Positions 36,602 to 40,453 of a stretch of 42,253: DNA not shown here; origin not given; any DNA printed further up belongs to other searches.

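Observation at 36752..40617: Giant SAM / nucleotide cyclase / STAND ATPase / TPR protein with a DUF4242 partner: candidate uncharacterised sensor and second-messenger module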

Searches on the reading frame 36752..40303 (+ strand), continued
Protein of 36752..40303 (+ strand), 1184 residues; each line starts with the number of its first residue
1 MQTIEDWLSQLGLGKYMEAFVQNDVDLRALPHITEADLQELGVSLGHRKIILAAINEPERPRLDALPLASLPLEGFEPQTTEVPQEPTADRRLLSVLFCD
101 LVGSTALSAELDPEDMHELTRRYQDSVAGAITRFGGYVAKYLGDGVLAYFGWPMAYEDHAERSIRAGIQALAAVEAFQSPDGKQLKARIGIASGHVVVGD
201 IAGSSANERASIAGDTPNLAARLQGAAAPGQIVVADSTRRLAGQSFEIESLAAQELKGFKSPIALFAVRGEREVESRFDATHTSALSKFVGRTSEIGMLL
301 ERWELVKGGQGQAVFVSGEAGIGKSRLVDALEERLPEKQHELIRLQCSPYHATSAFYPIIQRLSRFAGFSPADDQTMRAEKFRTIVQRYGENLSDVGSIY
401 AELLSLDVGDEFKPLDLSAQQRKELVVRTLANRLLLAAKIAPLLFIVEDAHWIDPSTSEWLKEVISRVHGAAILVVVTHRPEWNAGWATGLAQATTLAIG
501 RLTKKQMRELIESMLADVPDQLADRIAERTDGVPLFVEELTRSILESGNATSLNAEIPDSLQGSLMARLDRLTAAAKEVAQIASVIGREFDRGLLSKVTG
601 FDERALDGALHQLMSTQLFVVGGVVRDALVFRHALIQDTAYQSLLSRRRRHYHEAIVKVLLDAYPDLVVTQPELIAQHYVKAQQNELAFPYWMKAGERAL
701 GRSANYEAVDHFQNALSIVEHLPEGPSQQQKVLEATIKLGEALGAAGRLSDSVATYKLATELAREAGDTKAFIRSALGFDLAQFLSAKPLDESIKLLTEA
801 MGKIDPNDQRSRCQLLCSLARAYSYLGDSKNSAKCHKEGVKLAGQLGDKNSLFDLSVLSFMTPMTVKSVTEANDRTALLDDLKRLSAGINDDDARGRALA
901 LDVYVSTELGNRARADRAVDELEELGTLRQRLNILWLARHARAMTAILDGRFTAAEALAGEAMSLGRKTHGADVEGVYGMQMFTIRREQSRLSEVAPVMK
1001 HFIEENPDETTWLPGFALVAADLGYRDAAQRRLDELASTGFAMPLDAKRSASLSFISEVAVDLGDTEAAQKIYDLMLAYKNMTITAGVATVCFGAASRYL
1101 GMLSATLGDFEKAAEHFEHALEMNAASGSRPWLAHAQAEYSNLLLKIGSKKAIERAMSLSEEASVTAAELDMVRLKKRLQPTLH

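Call 8: find_homologous_proteins(query=window:36752-40303:+, max_evalue=1e-10)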
Query window:36752-40303:+ (1184 aa): 8000 proteins with E <= 1e-10 among 8000 candidates; the best 120 are listed.
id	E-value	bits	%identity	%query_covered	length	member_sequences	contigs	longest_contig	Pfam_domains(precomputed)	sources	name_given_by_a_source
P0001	0.0e+0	2595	100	100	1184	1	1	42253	PF00536.38,PF00515.35,PF13424.13,PF13401.13,PF00211.26,PF07647.25,PF13181.13,PF13191.13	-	-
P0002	0.0e+0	2288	87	100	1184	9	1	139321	PF00536.38,PF13424.13,PF13401.13,PF00211.26,PF07647.25,PF13191.13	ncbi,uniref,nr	ncbi:ATP-binding protein [Mesorhizobium sp.]|uniref:ATP-binding protein n=1 Tax=Mesorhizobium sp. Ta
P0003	0.0e+0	2280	87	100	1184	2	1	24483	PF00536.38,PF17874.8,PF00515.35,PF13424.13,PF13401.13,PF00211.26,PF07647.25,PF13181.13,PF13191.13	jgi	jgi:class 3 adenylate cyclase/tetratricopeptide (TPR) repeat protein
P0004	0.0e+0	2276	88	100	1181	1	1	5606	PF00536.38,PF17874.8,PF13424.13,PF13401.13,PF00211.26,PF07647.25,PF13191.13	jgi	jgi:class 3 adenylate cyclase/tetratricopeptide (TPR) repeat protein/ABC-type lipoprotein export sys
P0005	0.0e+0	2258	87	100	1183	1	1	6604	PF00536.38,PF17874.8,PF13424.13,PF13401.13,PF00211.26,PF07647.25,PF13191.13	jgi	jgi:class 3 adenylate cyclase/tetratricopeptide (TPR) repeat protein/ABC-type lipoprotein export sys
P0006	0.0e+0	2255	87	100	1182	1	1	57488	PF00536.38,PF13424.13,PF13401.13,PF00211.26,PF07647.25,PF13191.13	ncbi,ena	-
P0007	0.0e+0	2254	88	100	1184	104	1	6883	PF00536.38,PF13424.13,PF13401.13,PF00211.26,PF07647.25,PF13191.13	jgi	jgi:class 3 adenylate cyclase/tetratricopeptide (TPR) repeat protein/ABC-type lipoprotein export sys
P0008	0.0e+0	2254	87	100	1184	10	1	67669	PF00536.38,PF13424.13,PF13401.13,PF00211.26,PF07647.25,PF13191.13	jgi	jgi:class 3 adenylate cyclase/tetratricopeptide (TPR) repeat protein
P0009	0.0e+0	2253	87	100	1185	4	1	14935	PF00536.38,PF13424.13,PF13176.13,PF13401.13,PF00211.26,PF07647.25,PF13181.13,PF07719.24,PF13191.13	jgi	jgi:class 3 adenylate cyclase/tetratricopeptide (TPR) repeat protein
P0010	0.0e+0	2252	87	100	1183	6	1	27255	PF00536.38,PF13424.13,PF13401.13,PF00211.26,PF07647.25,PF13191.13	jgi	jgi:class 3 adenylate cyclase/tetratricopeptide (TPR) repeat protein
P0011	0.0e+0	2251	87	100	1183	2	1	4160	PF00536.38,PF13424.13,PF13401.13,PF00211.26,PF07647.25,PF13191.13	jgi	jgi:class 3 adenylate cyclase/tetratricopeptide (TPR) repeat protein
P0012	0.0e+0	2243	87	100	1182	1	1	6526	PF00536.38,PF13424.13,PF13401.13,PF00211.26,PF07647.25,PF13191.13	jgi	jgi:class 3 adenylate cyclase/tetratricopeptide (TPR) repeat protein/ABC-type transport system invol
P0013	0.0e+0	2238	87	100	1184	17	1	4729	PF00536.38,PF00515.35,PF13424.13,PF13401.13,PF00211.26,PF07647.25,PF13191.13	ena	-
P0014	0.0e+0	2238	86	100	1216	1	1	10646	PF00536.38,PF13424.13,PF13401.13,PF00211.26,PF07647.25,PF13181.13,PF13191.13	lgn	-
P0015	0.0e+0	2232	86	100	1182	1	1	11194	PF00536.38,PF13424.13,PF13401.13,PF00211.26,PF07647.25,PF13181.13,PF13191.13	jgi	jgi:class 3 adenylate cyclase/tetratricopeptide (TPR) repeat protein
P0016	0.0e+0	2230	87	100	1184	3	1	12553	PF00536.38,PF00515.35,PF13424.13,PF13401.13,PF00211.26,PF07647.25,PF13191.13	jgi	jgi:class 3 adenylate cyclase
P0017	0.0e+0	2227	86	100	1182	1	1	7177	PF00536.38,PF13424.13,PF13401.13,PF00211.26,PF07647.25,PF13191.13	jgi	jgi:class 3 adenylate cyclase/tetratricopeptide (TPR) repeat protein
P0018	0.0e+0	2224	86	100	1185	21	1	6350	PF00536.38,PF13424.13,PF13401.13,PF00211.26,PF07647.25,PF13191.13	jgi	jgi:class 3 adenylate cyclase/tetratricopeptide (TPR) repeat protein/ABC-type lipoprotein export sys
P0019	0.0e+0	2222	86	100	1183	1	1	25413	PF00536.38,PF17874.8,PF13424.13,PF13401.13,PF00211.26,PF07647.25,PF13191.13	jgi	jgi:class 3 adenylate cyclase/tetratricopeptide (TPR) repeat protein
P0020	0.0e+0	2221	87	100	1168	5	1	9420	PF00536.38,PF13424.13,PF13401.13,PF00211.26,PF07647.25,PF13191.13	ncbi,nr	ncbi:MAG: guanylate cyclase [Alphaproteobacteria bacterium]|nr:MAG: guanylate cyclase [Alphaproteoba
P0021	0.0e+0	2212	85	100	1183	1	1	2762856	PF00536.38,PF13424.13,PF13401.13,PF00211.26,PF07647.25,PF13191.13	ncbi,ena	-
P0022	0.0e+0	2210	86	100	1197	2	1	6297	PF00536.38,PF13424.13,PF13401.13,PF00211.26,PF07647.25,PF13191.13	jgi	jgi:class 3 adenylate cyclase/tetratricopeptide (TPR) repeat protein/ABC-type lipoprotein export sys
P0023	0.0e+0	2210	86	100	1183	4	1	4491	PF00536.38,PF17874.8,PF13424.13,PF13401.13,PF00211.26,PF07647.25,PF13191.13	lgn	-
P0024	0.0e+0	2210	86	100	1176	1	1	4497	PF00536.38,PF13424.13,PF13401.13,PF00211.26,PF07647.25,PF13191.13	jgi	jgi:class 3 adenylate cyclase/tetratricopeptide (TPR) repeat protein/ABC-type lipoprotein export sys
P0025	0.0e+0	2209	86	100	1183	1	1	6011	PF00536.38,PF13424.13,PF13401.13,PF00211.26,PF07647.25,PF13191.13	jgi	jgi:class 3 adenylate cyclase/tetratricopeptide (TPR) repeat protein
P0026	0.0e+0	2207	85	100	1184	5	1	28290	PF00536.38,PF13424.13,PF13401.13,PF00211.26,PF07647.25,PF13181.13,PF13191.13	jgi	jgi:class 3 adenylate cyclase/tetratricopeptide (TPR) repeat protein/ABC-type lipoprotein export sys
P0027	0.0e+0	2205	85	100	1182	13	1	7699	PF00536.38,PF13424.13,PF13401.13,PF00211.26,PF07647.25,PF13191.13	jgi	jgi:class 3 adenylate cyclase/tetratricopeptide (TPR) repeat protein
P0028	0.0e+0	2204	85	100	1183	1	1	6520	PF00536.38,PF17874.8,PF13424.13,PF13401.13,PF00211.26,PF07647.25,PF13191.13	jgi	-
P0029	0.0e+0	2204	85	100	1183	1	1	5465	PF00536.38,PF13424.13,PF13401.13,PF00211.26,PF07647.25,PF13191.13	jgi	jgi:class 3 adenylate cyclase/tetratricopeptide (TPR) repeat protein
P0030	0.0e+0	2201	85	100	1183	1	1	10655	PF00536.38,PF13424.13,PF13401.13,PF00211.26,PF07647.25,PF13191.13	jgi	jgi:class 3 adenylate cyclase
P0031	0.0e+0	2199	85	100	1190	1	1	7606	PF00536.38,PF13424.13,PF13401.13,PF00211.26,PF07647.25,PF13191.13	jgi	jgi:class 3 adenylate cyclase/tetratricopeptide (TPR) repeat protein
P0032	0.0e+0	2196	86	100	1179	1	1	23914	PF00536.38,PF13424.13,PF13401.13,PF00211.26,PF07647.25,PF13191.13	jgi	jgi:class 3 adenylate cyclase/tetratricopeptide (TPR) repeat protein/ABC-type lipoprotein export sys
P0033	0.0e+0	2194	85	100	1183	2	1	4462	PF00536.38,PF13424.13,PF13401.13,PF00211.26,PF07647.25,PF13191.13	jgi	jgi:class 3 adenylate cyclase/tetratricopeptide (TPR) repeat protein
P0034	0.0e+0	2191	84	100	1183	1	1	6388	PF00536.38,PF17874.8,PF13424.13,PF13401.13,PF00211.26,PF07647.25,PF13191.13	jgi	jgi:class 3 adenylate cyclase/tetratricopeptide (TPR) repeat protein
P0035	0.0e+0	2191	86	100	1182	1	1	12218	PF00536.38,PF13424.13,PF13401.13,PF00211.26,PF07647.25,PF13191.13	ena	-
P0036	0.0e+0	2189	85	100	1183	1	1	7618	PF00536.38,PF13424.13,PF13401.13,PF00211.26,PF07647.25,PF13191.13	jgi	jgi:class 3 adenylate cyclase/tetratricopeptide (TPR) repeat protein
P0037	0.0e+0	2184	84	100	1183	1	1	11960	PF00536.38,PF17874.8,PF13424.13,PF13176.13,PF13401.13,PF00211.26,PF07647.25,PF13191.13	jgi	jgi:class 3 adenylate cyclase/tetratricopeptide (TPR) repeat protein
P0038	0.0e+0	2179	85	100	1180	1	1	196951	PF00536.38,PF17874.8,PF13424.13,PF13401.13,PF00211.26,PF07647.25,PF13191.13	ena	-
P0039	0.0e+0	2177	84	100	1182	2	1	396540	PF00536.38,PF13424.13,PF13401.13,PF00211.26,PF07647.25,PF13191.13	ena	-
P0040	0.0e+0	2177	84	100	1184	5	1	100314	PF00536.38,PF13424.13,PF13401.13,PF00211.26,PF07647.25,PF13181.13,PF13191.13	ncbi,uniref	ncbi:adenylate/guanylate cyclase domain-containing protein [Mesorhizobium sp. M0772]|uniref:adenylat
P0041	0.0e+0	2174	85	100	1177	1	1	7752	PF00536.38,PF13424.13,PF13176.13,PF13401.13,PF00211.26,PF07647.25,PF13191.13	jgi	jgi:class 3 adenylate cyclase/tetratricopeptide (TPR) repeat protein/ABC-type lipoprotein export sys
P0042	0.0e+0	2141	83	100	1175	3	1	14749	PF00536.38,PF13424.13,PF13401.13,PF00211.26,PF07647.25,PF13191.13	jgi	jgi:class 3 adenylate cyclase/tetratricopeptide (TPR) repeat protein/ABC-type lipoprotein export sys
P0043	0.0e+0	2137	82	100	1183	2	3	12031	PF00536.38,PF13424.13,PF13401.13,PF00211.26,PF07647.25,PF13191.13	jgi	jgi:class 3 adenylate cyclase/tetratricopeptide (TPR) repeat protein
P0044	0.0e+0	2126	83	100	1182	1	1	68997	PF00536.38,PF13401.13,PF00211.26,PF07647.25,PF13191.13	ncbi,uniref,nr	ncbi:adenylate/guanylate cyclase domain-containing protein [Mesorhizobium carmichaelinearum]|uniref:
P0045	0.0e+0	2117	82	100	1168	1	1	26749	PF00536.38,PF13424.13,PF13176.13,PF13401.13,PF00211.26,PF07647.25,PF13181.13,PF13191.13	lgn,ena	-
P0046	0.0e+0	2113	81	100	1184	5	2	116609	PF00536.38,PF17874.8,PF13424.13,PF13401.13,PF00211.26,PF07647.25,PF13191.13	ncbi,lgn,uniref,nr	ncbi:class 3 adenylate cyclase/tetratricopeptide (TPR) repeat protein [Mesorhizobium shonense]|unire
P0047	0.0e+0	2112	82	100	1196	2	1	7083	PF00536.38,PF13424.13,PF13401.13,PF00211.26,PF07647.25,PF13181.13,PF13191.13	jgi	-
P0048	0.0e+0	2109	82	100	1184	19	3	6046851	PF00536.38,PF13424.13,PF13401.13,PF00211.26,PF07647.25,PF13191.13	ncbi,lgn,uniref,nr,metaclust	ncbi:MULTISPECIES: adenylate/guanylate cyclase domain-containing protein [unclassified Mesorhizobium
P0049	0.0e+0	2103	82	100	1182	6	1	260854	PF00536.38,PF17874.8,PF13424.13,PF13176.13,PF13401.13,PF00211.26,PF07647.25,PF13181.13,PF13191.13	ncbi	ncbi:adenylate/guanylate cyclase domain-containing protein [Mesorhizobium sp. PL10]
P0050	0.0e+0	2071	80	100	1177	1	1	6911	PF00536.38,PF13424.13,PF13401.13,PF00211.26,PF07647.25,PF07719.24,PF13191.13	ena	-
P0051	0.0e+0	2056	87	92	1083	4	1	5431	PF13424.13,PF13401.13,PF00211.26,PF13191.13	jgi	jgi:class 3 adenylate cyclase/tetratricopeptide (TPR) repeat protein/ABC-type lipoprotein export sys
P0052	0.0e+0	2053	80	100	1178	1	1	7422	PF00536.38,PF13401.13,PF00211.26,PF07647.25,PF13191.13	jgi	jgi:class 3 adenylate cyclase/tetratricopeptide (TPR) repeat protein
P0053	0.0e+0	2009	78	100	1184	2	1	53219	PF00536.38,PF13424.13,PF13401.13,PF00211.26,PF07647.25,PF13191.13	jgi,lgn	jgi:class 3 adenylate cyclase/tetratricopeptide (TPR) repeat protein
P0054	0.0e+0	1985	85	90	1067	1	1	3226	PF13424.13,PF13401.13,PF00211.26,PF13191.13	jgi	jgi:tetratricopeptide (TPR) repeat protein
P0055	0.0e+0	1980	77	100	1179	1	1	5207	PF00536.38,PF17874.8,PF13424.13,PF13401.13,PF00211.26,PF07647.25,PF13191.13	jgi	jgi:class 3 adenylate cyclase/tetratricopeptide (TPR) repeat protein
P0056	0.0e+0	1964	76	100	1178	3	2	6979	PF00536.38,PF13424.13,PF13401.13,PF00211.26,PF07647.25,PF13191.13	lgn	-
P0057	0.0e+0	1963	76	100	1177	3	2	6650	PF00536.38,PF13424.13,PF13401.13,PF00211.26,PF07647.25,PF13191.13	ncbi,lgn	-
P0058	0.0e+0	1886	73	100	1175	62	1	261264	PF00536.38,PF05729.19,PF13424.13,PF13401.13,PF00211.26,PF07647.25,PF13191.13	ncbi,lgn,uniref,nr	ncbi:class 3 adenylate cyclase/tetratricopeptide (TPR) repeat protein [Rhizobium sp. BK619]|uniref:a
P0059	0.0e+0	1862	72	100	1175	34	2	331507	PF00536.38,PF13424.13,PF13401.13,PF00211.26,PF07647.25,PF13191.13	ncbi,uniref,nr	ncbi:AAA family ATPase [Rhizobium leguminosarum bv. viciae]|uniref:ATP-binding protein n=1 Tax=Rhizo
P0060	0.0e+0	1852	85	85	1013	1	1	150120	PF00536.38,PF13401.13,PF00211.26,PF07647.25,PF13191.13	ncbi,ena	-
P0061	0.0e+0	1847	81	88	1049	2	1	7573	PF13401.13,PF00211.26,PF13191.13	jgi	jgi:tetratricopeptide (TPR) repeat protein/ABC-type lipoprotein export system ATPase subunit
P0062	0.0e+0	1836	72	100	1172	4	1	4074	PF00536.38,PF05729.19,PF13424.13,PF13401.13,PF00211.26,PF07647.25,PF13191.13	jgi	-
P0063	0.0e+0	1832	72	100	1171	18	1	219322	PF00536.38,PF05729.19,PF13424.13,PF13401.13,PF00211.26,PF07647.25,PF13191.13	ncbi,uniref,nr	ncbi:adenylate/guanylate cyclase domain-containing protein [Rhizobium sp. IBUN]|uniref:adenylate/gua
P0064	0.0e+0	1830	71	100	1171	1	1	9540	PF00536.38,PF05729.19,PF13424.13,PF13401.13,PF00211.26,PF07647.25,PF13191.13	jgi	-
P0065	0.0e+0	1830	71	100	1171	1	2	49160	PF00536.38,PF05729.19,PF13424.13,PF13401.13,PF00211.26,PF07647.25,PF13191.13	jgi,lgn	jgi:class 3 adenylate cyclase/tetratricopeptide (TPR) repeat protein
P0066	0.0e+0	1829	71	100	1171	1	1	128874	PF00536.38,PF05729.19,PF13424.13,PF13401.13,PF00211.26,PF07647.25,PF13191.13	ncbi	-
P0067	0.0e+0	1828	71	100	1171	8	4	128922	PF00536.38,PF13424.13,PF13401.13,PF00211.26,PF07647.25,PF13191.13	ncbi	-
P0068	0.0e+0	1828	71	100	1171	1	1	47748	PF00536.38,PF05729.19,PF13424.13,PF13401.13,PF00211.26,PF07647.25,PF13191.13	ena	-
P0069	0.0e+0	1824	71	100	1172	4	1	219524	PF00536.38,PF05729.19,PF13424.13,PF13401.13,PF00211.26,PF07647.25,PF13191.13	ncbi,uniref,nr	ncbi:guanylate cyclase [Rhizobium sp. R72]|uniref:AAA family ATPase n=1 Tax=unclassified Rhizobium T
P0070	0.0e+0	1823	70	100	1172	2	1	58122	PF00536.38,PF05729.19,PF13424.13,PF13401.13,PF00211.26,PF07647.25,PF13191.13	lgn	-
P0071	0.0e+0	1817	70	100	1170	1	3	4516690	PF00536.38,PF05729.19,PF13424.13,PF13401.13,PF00211.26,PF07647.25,PF13191.13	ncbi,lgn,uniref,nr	ncbi:adenylate/guanylate cyclase protein [Rhizobium sp. N113]|uniref:adenylate/guanylate cyclase dom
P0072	0.0e+0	1811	70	100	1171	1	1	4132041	PF00536.38,PF13424.13,PF13401.13,PF00211.26,PF07647.25,PF13191.13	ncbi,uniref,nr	ncbi:adenylate/guanylate cyclase domain-containing protein [Rhizobium mesoamericanum]|uniref:Adenyla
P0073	0.0e+0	1805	70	100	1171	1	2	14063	PF00536.38,PF13424.13,PF13401.13,PF00211.26,PF07647.25,PF13191.13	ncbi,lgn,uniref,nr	ncbi:adenylate/guanylate cyclase domain-containing protein [Rhizobium mesoamericanum]|uniref:adenyla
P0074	0.0e+0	1642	64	100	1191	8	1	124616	PF07721.21,PF00536.38,PF13424.13,PF13401.13,PF00211.26,PF07647.25,PF13191.13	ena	-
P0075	0.0e+0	1636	85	74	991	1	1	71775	PF00536.38,PF13401.13,PF00211.26,PF07647.25,PF13191.13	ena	-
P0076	0.0e+0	1610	63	100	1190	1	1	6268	PF00536.38,PF13424.13,PF13401.13,PF00211.26,PF07647.25,PF13191.13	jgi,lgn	jgi:class 3 adenylate cyclase/tetratricopeptide (TPR) repeat protein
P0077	0.0e+0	1605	63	100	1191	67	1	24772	PF00536.38,PF13424.13,PF13401.13,PF00211.26,PF07647.25,PF13191.13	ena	-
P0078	0.0e+0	1597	62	100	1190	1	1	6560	PF00536.38,PF05729.19,PF13424.13,PF13401.13,PF00211.26,PF07647.25,PF13191.13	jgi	jgi:class 3 adenylate cyclase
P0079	0.0e+0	1594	62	100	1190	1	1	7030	PF00536.38,PF13424.13,PF13401.13,PF00211.26,PF07647.25,PF13191.13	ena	-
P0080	0.0e+0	1592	62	100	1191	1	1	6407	PF00536.38,PF13424.13,PF13401.13,PF00211.26,PF07647.25,PF13191.13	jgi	jgi:class 3 adenylate cyclase/tetratricopeptide (TPR) repeat protein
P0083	0.0e+0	1573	62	100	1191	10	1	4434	PF00536.38,PF13424.13,PF13401.13,PF00211.26,PF07647.25,PF13191.13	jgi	jgi:class 3 adenylate cyclase/tetratricopeptide (TPR) repeat protein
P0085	0.0e+0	1564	61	100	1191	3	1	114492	PF00536.38,PF13424.13,PF13401.13,PF00211.26,PF07647.25,PF13191.13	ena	-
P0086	0.0e+0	1561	61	100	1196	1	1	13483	PF00536.38,PF13424.13,PF13401.13,PF00211.26,PF07647.25,PF13191.13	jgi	jgi:class 3 adenylate cyclase/tetratricopeptide (TPR) repeat protein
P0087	0.0e+0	1553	61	100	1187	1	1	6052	PF00536.38,PF13424.13,PF13401.13,PF00211.26,PF07647.25,PF13191.13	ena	-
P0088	0.0e+0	1552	61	100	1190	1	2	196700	PF00536.38,PF13424.13,PF13401.13,PF00211.26,PF07647.25,PF13191.13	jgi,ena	-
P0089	0.0e+0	1549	60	100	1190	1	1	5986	PF00536.38,PF13424.13,PF13401.13,PF00211.26,PF07647.25,PF13191.13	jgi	jgi:class 3 adenylate cyclase/tetratricopeptide (TPR) repeat protein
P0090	0.0e+0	1548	60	100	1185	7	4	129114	PF00536.38,PF13424.13,PF13401.13,PF00211.26,PF07647.25,PF13191.13,PF13374.13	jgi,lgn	jgi:class 3 adenylate cyclase/tetratricopeptide (TPR) repeat protein/ABC-type lipoprotein export sys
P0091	0.0e+0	1546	61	100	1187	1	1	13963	PF00536.38,PF13424.13,PF13401.13,PF00211.26,PF07647.25,PF13181.13,PF07719.24,PF13191.13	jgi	jgi:class 3 adenylate cyclase/tetratricopeptide (TPR) repeat protein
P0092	0.0e+0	1546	60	100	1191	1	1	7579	PF00536.38,PF13424.13,PF13401.13,PF00211.26,PF07647.25,PF13191.13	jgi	jgi:class 3 adenylate cyclase/tetratricopeptide (TPR) repeat protein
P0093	0.0e+0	1546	60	100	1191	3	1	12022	PF00536.38,PF13424.13,PF13401.13,PF00211.26,PF07647.25,PF13191.13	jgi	jgi:class 3 adenylate cyclase/tetratricopeptide (TPR) repeat protein/ABC-type transport system invol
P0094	0.0e+0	1543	59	100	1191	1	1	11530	PF00536.38,PF00515.35,PF13424.13,PF13401.13,PF00211.26,PF07647.25,PF13191.13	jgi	jgi:class 3 adenylate cyclase/tetratricopeptide (TPR) repeat protein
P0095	0.0e+0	1540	60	100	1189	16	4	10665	PF00536.38,PF13424.13,PF13401.13,PF00211.26,PF07647.25,PF13191.13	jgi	jgi:class 3 adenylate cyclase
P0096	0.0e+0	1534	63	94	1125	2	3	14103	PF00536.38,PF13424.13,PF13401.13,PF00211.26,PF07647.25,PF13191.13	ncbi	-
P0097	0.0e+0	1534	60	100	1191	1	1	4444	PF00536.38,PF13424.13,PF13401.13,PF00211.26,PF07647.25,PF13191.13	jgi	jgi:class 3 adenylate cyclase/tetratricopeptide (TPR) repeat protein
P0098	0.0e+0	1534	60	100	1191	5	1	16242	PF00536.38,PF13424.13,PF13401.13,PF00211.26,PF07647.25,PF13191.13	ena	-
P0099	0.0e+0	1534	60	100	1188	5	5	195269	PF00536.38,PF05729.19,PF13424.13,PF13401.13,PF00211.26,PF07647.25,PF13191.13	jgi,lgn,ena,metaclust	metaclust:\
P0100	0.0e+0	1531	59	100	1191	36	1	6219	PF00536.38,PF13424.13,PF13401.13,PF00211.26,PF07647.25,PF13191.13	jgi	jgi:class 3 adenylate cyclase/tetratricopeptide (TPR) repeat protein/ABC-type transport system invol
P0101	0.0e+0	1531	60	100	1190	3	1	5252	PF00536.38,PF13424.13,PF13401.13,PF00211.26,PF07647.25,PF13191.13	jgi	jgi:class 3 adenylate cyclase/tetratricopeptide (TPR) repeat protein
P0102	0.0e+0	1528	59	100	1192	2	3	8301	PF00536.38,PF00515.35,PF13424.13,PF13401.13,PF00211.26,PF07647.25,PF13191.13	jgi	jgi:class 3 adenylate cyclase/tetratricopeptide (TPR) repeat protein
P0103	0.0e+0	1528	64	94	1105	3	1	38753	PF05729.19,PF13424.13,PF13401.13,PF00211.26,PF13191.13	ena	-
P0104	0.0e+0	1527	59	100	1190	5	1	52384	PF00536.38,PF13424.13,PF13401.13,PF00211.26,PF07647.25,PF13191.13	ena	-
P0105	0.0e+0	1523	77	77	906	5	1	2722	PF05729.19,PF13424.13,PF13401.13,PF00211.26,PF13191.13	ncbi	ncbi:MAG: AAA family ATPase, partial [Hyphomicrobium sp.]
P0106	0.0e+0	1518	59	100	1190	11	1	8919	PF00536.38,PF13424.13,PF13401.13,PF00211.26,PF07647.25,PF13191.13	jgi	jgi:class 3 adenylate cyclase/tetratricopeptide (TPR) repeat protein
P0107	0.0e+0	1515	60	100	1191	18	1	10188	PF00536.38,PF05729.19,PF13424.13,PF13401.13,PF00211.26,PF07647.25,PF13191.13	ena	-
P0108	0.0e+0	1514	59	100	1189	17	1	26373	PF00536.38,PF13424.13,PF13401.13,PF00211.26,PF07647.25,PF13191.13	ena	-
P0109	0.0e+0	1512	59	100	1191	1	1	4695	PF07721.21,PF00536.38,PF00515.35,PF13424.13,PF13401.13,PF00211.26,PF07647.25,PF13191.13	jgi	jgi:class 3 adenylate cyclase/tetratricopeptide (TPR) repeat protein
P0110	0.0e+0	1511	59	100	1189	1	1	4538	PF00536.38,PF00515.35,PF13424.13,PF13401.13,PF00211.26,PF07647.25,PF07719.24,PF13191.13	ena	-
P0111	0.0e+0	1510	59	100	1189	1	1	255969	PF00536.38,PF00515.35,PF13424.13,PF13401.13,PF00211.26,PF07647.25,PF07719.24,PF13191.13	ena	-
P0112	0.0e+0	1509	59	100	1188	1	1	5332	PF00536.38,PF13424.13,PF13401.13,PF00211.26,PF07647.25,PF13191.13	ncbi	-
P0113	0.0e+0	1506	59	100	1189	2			PF00536.38,PF13424.13,PF13401.13,PF00211.26,PF07647.25,PF13191.13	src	-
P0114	0.0e+0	1505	60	100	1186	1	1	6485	PF00536.38,PF05729.19,PF13424.13,PF13401.13,PF20703.4,PF00211.26,PF07647.25,PF13191.13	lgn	-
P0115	0.0e+0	1503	60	100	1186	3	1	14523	PF00536.38,PF13424.13,PF13401.13,PF00211.26,PF07647.25,PF13191.13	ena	-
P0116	0.0e+0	1502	59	100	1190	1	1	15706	PF00536.38,PF13424.13,PF13401.13,PF00211.26,PF07647.25,PF13191.13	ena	-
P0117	0.0e+0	1501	58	100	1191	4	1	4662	PF00536.38,PF00515.35,PF05729.19,PF13424.13,PF13401.13,PF00211.26,PF07647.25,PF13191.13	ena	-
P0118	0.0e+0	1499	59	100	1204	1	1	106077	PF00536.38,PF13424.13,PF13401.13,PF00211.26,PF07647.25,PF13191.13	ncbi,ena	-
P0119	0.0e+0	1495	58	100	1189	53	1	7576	PF00536.38,PF13424.13,PF13401.13,PF00211.26,PF07647.25,PF13191.13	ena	-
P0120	0.0e+0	1486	58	100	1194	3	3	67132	PF00536.38,PF13424.13,PF13401.13,PF00211.26,PF07647.25,PF13191.13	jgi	jgi:class 3 adenylate cyclase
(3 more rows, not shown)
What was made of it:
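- Closest known: MalT and the LAL family. Same: Precomputed Pfam TPR_MalT hits occur in close homologues (call 8).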
